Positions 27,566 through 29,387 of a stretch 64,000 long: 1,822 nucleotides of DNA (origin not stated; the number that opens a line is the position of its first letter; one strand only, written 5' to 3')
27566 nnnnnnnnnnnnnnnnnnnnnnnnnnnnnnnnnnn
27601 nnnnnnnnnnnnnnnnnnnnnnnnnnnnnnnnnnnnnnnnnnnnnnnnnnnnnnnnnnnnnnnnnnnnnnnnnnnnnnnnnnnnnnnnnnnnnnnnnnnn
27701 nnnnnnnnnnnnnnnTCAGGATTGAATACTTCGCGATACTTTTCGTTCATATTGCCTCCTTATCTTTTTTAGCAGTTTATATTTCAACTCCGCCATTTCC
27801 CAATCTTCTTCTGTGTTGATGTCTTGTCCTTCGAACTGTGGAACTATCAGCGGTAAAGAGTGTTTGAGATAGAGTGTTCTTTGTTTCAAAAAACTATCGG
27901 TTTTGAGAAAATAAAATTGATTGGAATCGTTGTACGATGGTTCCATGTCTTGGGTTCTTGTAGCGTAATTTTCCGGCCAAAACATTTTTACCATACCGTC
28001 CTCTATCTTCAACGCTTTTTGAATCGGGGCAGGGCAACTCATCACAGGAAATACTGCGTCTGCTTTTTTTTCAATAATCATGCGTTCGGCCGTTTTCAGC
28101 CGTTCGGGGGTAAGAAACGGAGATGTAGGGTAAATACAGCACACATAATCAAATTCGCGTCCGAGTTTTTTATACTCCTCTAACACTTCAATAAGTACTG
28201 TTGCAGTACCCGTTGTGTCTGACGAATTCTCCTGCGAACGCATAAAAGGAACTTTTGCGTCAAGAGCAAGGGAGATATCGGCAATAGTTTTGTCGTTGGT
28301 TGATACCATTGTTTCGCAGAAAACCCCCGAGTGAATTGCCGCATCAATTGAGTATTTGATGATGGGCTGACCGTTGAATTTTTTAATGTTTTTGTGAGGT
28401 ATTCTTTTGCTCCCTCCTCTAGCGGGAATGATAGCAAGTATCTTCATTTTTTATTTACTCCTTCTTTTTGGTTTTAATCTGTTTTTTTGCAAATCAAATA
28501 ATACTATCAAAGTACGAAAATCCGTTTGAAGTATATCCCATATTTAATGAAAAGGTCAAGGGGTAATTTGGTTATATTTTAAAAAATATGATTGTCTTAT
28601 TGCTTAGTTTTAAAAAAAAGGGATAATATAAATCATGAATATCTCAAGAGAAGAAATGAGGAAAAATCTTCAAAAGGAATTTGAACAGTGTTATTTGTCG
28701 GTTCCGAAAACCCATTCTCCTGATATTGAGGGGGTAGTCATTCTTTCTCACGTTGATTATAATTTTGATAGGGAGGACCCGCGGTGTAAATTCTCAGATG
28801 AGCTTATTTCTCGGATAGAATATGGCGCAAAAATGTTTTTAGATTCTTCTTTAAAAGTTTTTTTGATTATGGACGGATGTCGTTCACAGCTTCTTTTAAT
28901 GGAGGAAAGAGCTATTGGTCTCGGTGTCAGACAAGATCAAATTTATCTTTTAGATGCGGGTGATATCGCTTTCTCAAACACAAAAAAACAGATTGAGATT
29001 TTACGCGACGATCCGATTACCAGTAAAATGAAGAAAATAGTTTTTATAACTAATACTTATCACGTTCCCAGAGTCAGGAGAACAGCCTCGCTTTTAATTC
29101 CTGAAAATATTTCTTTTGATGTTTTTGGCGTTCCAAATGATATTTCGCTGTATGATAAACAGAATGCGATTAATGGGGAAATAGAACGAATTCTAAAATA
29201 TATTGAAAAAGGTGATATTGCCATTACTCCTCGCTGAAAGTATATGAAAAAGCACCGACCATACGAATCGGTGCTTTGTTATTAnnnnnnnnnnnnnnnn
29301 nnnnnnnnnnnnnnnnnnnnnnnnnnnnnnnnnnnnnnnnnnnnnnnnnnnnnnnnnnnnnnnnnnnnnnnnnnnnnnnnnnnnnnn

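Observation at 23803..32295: Atypical nonulosonic-acid-like module: PseB-type dehydratase + RmlD-like reductase + NeuB-family synthase + CMP-transferase + Maf(DUF115)::methyltransferase fusion, with no aminotransferase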

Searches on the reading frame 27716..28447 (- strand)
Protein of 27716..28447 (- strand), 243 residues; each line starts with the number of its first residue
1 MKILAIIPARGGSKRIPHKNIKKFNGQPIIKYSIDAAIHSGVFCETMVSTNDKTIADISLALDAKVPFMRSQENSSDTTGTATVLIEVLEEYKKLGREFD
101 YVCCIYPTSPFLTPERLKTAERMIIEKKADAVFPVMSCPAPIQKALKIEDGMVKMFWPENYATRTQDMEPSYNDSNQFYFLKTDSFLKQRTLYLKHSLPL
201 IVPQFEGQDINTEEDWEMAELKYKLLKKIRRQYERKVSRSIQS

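Call 3: search_protein_families(library=pfam, proteins=[window:27716-28447:-], max_evalue=0.001)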
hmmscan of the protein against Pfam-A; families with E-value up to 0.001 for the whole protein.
window:27716-28447:- (243 aa): 1 family
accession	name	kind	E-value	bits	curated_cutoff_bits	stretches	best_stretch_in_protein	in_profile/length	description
PF02348.25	CTP_transf_3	-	3.9e-25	89.4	22.6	1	5-143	2-130/217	Cytidylyltransferase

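Call 5: search_protein_families(library=ncbifam, proteins=[window:27716-28447:-], max_evalue=0.001)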
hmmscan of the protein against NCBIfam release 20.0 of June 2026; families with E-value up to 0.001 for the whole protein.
window:27716-28447:- (243 aa): 6 families
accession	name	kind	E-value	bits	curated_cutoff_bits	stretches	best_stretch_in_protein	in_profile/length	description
TIGR03584.1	PseF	equivalog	2.5e-79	266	205.7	1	4-224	1-221/222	pseudaminic acid cytidylyltransferase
NF003952.0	PRK05450.1-5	subfamily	7.5e-15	54.7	193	1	1-150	1-139/250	3-deoxy-manno-octulosonate cytidylyltransferase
NF009905.0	PRK13368.1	subfamily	2.1e-12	46.9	255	1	1-154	1-142/243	3-deoxy-manno-octulosonate cytidylyltransferase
NF003950.0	PRK05450.1-3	subfamily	9.4e-10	38.2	234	1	1-85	1-84/248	3-deoxy-manno-octulosonate cytidylyltransferase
TIGR00466.1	kdsB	equivalog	1.2e-08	34.7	155.2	1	1-90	1-84/241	3-deoxy-manno-octulosonate cytidylyltransferase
NF003948.0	PRK05450.1-1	equivalog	3.8e-08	32.8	281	1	1-136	4-132/248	3-deoxy-manno-octulosonate cytidylyltransferase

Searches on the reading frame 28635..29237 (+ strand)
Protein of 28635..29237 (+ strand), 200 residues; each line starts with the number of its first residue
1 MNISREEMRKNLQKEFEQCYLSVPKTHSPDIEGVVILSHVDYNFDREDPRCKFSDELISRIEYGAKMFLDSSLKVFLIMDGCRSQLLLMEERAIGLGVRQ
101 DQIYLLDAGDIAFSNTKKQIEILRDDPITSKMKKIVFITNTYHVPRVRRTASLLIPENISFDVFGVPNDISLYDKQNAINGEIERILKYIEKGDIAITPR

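Call 3: search_protein_families(library=pfam, proteins=[window:28635-29237:+], max_evalue=0.001)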
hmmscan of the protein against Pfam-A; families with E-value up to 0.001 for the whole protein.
window:28635-29237:+ (200 aa): 1 family
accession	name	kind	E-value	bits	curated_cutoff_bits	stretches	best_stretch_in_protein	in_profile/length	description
PF02698.23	DUF218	-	5.9e-06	26.7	27.6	1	56-154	12-103/133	DUF218 domain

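Call 5: search_protein_families(library=ncbifam, proteins=[window:28635-29237:+], max_evalue=0.001)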
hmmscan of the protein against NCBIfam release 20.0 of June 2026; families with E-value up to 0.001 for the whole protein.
window:28635-29237:+ (200 aa): 0 families

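Call 11: search_protein_families(library=pfam, proteins=[window:28635-29237:+], max_evalue=10)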
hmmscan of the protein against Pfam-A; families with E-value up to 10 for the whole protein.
window:28635-29237:+ (200 aa): 1 family
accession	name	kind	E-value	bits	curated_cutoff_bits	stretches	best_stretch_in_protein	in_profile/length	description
PF02698.23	DUF218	-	5.9e-06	26.7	27.6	1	56-154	12-103/133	DUF218 domain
